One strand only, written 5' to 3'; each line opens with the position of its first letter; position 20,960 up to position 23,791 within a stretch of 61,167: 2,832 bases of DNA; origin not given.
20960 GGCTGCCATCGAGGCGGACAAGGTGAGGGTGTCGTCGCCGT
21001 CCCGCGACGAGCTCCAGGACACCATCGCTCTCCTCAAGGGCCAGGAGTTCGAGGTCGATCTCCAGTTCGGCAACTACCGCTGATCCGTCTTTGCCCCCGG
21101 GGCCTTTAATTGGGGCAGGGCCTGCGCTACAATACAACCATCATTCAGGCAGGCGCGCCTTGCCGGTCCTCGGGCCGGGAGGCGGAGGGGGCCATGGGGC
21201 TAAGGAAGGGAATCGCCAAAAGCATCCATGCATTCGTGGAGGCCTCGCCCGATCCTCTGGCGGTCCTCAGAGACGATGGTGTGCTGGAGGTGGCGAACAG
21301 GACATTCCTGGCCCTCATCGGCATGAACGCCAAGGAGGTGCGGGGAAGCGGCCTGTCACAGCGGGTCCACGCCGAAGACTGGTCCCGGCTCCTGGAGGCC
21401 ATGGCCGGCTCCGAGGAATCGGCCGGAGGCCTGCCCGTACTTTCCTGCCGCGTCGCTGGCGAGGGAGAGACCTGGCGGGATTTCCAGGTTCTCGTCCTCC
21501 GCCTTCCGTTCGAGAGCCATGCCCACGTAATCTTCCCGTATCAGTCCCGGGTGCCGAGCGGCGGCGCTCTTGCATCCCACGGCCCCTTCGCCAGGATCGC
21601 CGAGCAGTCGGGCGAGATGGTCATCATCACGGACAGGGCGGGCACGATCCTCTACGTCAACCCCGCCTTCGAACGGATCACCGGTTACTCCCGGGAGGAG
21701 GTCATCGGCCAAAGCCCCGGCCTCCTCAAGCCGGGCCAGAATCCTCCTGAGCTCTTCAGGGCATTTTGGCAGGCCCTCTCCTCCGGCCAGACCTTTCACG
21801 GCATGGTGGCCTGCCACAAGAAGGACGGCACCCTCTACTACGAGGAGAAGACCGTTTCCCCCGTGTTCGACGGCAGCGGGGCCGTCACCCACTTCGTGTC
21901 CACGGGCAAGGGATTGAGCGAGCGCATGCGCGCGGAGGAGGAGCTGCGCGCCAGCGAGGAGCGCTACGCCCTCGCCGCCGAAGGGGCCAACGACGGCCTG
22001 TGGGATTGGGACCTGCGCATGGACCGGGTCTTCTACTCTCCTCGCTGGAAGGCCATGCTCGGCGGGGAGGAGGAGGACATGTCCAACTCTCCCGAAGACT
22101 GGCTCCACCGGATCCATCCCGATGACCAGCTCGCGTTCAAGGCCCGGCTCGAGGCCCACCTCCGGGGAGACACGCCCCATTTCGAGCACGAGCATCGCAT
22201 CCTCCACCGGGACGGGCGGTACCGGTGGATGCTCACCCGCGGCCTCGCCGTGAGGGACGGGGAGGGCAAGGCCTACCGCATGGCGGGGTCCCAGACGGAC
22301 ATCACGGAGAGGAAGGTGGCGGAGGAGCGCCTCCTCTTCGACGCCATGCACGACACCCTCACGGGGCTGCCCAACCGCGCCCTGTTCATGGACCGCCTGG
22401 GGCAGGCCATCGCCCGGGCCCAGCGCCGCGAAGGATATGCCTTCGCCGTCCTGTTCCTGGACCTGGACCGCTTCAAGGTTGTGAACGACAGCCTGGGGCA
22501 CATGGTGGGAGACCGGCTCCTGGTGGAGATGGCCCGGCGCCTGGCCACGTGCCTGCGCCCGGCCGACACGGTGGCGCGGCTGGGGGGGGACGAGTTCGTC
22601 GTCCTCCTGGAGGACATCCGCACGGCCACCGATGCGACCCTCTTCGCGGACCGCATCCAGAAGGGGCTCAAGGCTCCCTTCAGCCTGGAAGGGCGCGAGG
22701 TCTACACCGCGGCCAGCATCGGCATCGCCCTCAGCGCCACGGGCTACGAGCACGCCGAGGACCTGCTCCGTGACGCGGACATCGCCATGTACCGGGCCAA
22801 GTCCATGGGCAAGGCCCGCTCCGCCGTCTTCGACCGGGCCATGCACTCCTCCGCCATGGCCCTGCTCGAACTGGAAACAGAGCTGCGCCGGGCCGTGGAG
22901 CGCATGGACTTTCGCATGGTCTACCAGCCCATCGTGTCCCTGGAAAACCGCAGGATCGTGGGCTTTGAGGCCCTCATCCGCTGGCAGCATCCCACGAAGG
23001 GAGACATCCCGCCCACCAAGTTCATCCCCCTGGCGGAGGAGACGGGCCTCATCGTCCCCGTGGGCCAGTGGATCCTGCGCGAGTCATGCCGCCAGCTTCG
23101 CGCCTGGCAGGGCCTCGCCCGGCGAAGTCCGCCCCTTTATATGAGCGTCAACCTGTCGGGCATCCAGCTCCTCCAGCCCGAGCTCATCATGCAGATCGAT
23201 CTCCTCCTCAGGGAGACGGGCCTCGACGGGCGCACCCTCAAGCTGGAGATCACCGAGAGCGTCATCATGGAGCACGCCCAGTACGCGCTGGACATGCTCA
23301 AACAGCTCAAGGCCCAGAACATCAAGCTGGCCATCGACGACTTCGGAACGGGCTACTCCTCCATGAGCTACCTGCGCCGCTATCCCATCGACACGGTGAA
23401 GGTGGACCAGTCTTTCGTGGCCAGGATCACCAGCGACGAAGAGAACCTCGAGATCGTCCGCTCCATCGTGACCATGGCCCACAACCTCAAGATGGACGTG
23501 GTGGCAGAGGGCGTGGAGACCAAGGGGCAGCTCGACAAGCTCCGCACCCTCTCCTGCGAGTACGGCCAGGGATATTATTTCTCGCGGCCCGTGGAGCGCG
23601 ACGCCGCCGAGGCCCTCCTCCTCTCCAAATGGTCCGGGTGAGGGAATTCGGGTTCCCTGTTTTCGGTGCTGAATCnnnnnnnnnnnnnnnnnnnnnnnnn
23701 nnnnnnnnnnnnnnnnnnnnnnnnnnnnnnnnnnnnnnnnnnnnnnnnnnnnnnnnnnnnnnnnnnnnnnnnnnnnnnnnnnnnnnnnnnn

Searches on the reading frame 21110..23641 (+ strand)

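Call 70: search_protein_families(library=pfam, proteins=[window:21110-23641:+], max_evalue=0.00001)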
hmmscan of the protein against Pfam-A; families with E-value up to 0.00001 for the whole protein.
window:21110-23641:+ (843 aa): 7 families
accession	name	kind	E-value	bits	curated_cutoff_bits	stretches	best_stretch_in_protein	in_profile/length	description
PF00563.25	EAL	-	5.7e-80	268.5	31.3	1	591-827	3-236/236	EAL domain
PF00990.26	GGDEF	-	2.1e-50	171.1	23.8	1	412-569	1-160/161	Diguanylate cyclase, GGDEF domain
PF08447.18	PAS_3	-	8.2e-41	138.6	25.6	2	307-393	2-87/89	PAS fold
PF00989.32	PAS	-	4e-35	120.7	22.6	2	161-265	4-109/113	PAS fold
PF13426.13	PAS_9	-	7.7e-30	103.7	27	2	169-266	2-98/103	PAS domain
PF08448.16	PAS_4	-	1.9e-26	92.9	23.1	2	165-266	2-102/110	PAS fold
PF13188.13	PAS_8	-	8.9e-18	63.9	21.8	1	160-201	3-41/65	PAS domain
